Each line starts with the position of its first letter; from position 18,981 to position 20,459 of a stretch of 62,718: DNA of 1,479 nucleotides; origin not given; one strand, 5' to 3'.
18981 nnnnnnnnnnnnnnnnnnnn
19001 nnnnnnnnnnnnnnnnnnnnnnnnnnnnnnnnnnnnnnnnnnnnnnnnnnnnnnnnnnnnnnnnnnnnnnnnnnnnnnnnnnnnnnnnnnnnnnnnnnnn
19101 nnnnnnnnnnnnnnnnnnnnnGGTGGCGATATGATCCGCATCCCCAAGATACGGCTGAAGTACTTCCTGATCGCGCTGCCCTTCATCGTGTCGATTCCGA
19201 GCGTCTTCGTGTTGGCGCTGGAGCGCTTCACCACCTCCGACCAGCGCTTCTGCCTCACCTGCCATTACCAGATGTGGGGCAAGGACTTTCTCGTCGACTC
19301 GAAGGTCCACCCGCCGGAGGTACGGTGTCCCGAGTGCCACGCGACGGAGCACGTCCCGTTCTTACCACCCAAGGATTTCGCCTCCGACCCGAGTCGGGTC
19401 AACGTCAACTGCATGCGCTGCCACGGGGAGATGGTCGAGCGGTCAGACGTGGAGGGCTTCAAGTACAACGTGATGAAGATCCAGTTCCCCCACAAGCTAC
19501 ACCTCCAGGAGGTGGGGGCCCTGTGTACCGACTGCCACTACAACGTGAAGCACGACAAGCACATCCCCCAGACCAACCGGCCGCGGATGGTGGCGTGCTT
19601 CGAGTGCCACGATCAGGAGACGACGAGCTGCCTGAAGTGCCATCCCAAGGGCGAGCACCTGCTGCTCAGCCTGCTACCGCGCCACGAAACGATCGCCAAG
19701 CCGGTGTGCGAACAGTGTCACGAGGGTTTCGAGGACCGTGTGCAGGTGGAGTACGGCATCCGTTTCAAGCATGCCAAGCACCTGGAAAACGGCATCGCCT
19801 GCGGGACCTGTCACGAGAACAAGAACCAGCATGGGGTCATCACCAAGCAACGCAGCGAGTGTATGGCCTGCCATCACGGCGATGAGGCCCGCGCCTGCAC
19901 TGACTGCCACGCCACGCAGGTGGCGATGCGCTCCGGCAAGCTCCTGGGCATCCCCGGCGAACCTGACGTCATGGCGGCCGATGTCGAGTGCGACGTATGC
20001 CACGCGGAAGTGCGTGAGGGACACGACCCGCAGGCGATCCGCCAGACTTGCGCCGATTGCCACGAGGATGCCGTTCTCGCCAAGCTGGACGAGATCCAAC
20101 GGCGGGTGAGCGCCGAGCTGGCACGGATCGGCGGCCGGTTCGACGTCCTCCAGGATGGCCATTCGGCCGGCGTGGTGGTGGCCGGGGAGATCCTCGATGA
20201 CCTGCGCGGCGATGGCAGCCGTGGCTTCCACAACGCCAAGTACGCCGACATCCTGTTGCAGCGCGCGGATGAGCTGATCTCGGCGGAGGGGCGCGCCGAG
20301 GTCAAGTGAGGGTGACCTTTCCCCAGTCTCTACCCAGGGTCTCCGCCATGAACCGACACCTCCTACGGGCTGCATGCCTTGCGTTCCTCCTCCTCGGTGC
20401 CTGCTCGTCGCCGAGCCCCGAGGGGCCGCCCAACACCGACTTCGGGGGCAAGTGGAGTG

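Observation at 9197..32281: A 23-kb respiratory supercluster with 63 CXXCH motifs in seven cytochromes and four distinct quinone-coupling modules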

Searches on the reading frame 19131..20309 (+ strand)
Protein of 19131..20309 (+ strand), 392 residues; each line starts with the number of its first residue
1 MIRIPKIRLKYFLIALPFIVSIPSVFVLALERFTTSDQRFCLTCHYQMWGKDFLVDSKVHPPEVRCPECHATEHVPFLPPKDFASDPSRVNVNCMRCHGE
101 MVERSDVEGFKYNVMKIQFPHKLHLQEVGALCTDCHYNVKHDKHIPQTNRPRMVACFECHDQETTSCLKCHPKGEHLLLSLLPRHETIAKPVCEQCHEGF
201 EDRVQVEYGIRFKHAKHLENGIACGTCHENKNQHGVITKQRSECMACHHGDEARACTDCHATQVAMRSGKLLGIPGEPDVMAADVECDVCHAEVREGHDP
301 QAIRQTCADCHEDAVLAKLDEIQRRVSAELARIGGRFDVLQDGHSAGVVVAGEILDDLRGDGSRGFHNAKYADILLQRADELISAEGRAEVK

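Call 6: search_protein_families(library=pfam, proteins=[window:19131-20309:+], max_evalue=0.01)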
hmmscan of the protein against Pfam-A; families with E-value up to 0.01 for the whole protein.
window:19131-20309:+ (392 aa): 5 families
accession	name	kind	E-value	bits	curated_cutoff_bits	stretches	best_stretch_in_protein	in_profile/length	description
PF14522.11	Cytochrome_C7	-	5.4e-18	65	24.8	2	118-198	2-67/67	Cytochrome c7 and related cytochrome c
PF14537.11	Cytochrom_c3_2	-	1.1e-10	42.2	25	1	63-161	6-79/79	Cytochrome c3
PF13435.11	Cytochrome_C554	-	1e-06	30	20.8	0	37-70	47-83/84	Cytochrome c554 and c-prime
PF02085.21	Cytochrom_CIII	-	0.00011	22.9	22.9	0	206-248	17-53/101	Class III cytochrome C family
PF22678.1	Cytochrom_c_NrfB-like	-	0.0067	17.3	27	0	94-161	1-66/89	Cytochrome c-type protein NrfB-like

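Call 8: search_protein_families(library=ncbifam, proteins=[window:19131-20309:+], max_evalue=0.001)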
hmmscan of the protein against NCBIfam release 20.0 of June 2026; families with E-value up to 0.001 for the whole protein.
window:19131-20309:+ (392 aa): 5 families
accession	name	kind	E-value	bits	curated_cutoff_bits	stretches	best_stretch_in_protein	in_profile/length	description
TIGR03508.1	decahem_SO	subfamily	1.4e-07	31.3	192.2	1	90-162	33-103/258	DmsE family decaheme c-type cytochrome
NF041028.1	decahem_GSU2203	exception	2.1e-07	30.5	325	1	89-161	65-133/317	GSU2203 family decaheme c-type cytochrome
TIGR04257.1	nanowire_3heme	domain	2.9e-05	24.2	40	0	112-171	8-74/75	c(7)-type cytochrome triheme domain-containing protein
NF041781.1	mnquin_red_QrcA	equivalog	0.00059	19.5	180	0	116-165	30-76/174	menaquinone reductase multiheme cytochrome c subunit QrcA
TIGR03153.1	cytochr_NrfH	equivalog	0.00061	19.9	134.2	0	89-141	100-138/138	cytochrome c nitrite reductase small subunit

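Call 49: search_solved_structures(query=window:19131-20309:+, max_evalue=0.01)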
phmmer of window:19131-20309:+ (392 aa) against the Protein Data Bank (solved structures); distinct sequences matched with E-value up to 0.01: 4.
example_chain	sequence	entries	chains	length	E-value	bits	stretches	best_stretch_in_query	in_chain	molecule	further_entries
8k9e_A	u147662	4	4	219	1.9e-06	30.2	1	116-252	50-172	Cytochrome c7-like domain-containing protein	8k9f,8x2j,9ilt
6f0k_A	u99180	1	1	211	5.3e-06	28.7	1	211-252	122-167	Cytochrome c family protein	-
6lod_A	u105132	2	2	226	0.00017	23.7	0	210-252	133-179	MULTIHEME_CYTC domain-containing protein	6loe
2j7a_C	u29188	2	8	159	0.0006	21.9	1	28-150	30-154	CYTOCHROME C QUINOL DEHYDROGENASE NRFH | NAPC/NIRT CYTOCHROME C FAMILY PROTEIN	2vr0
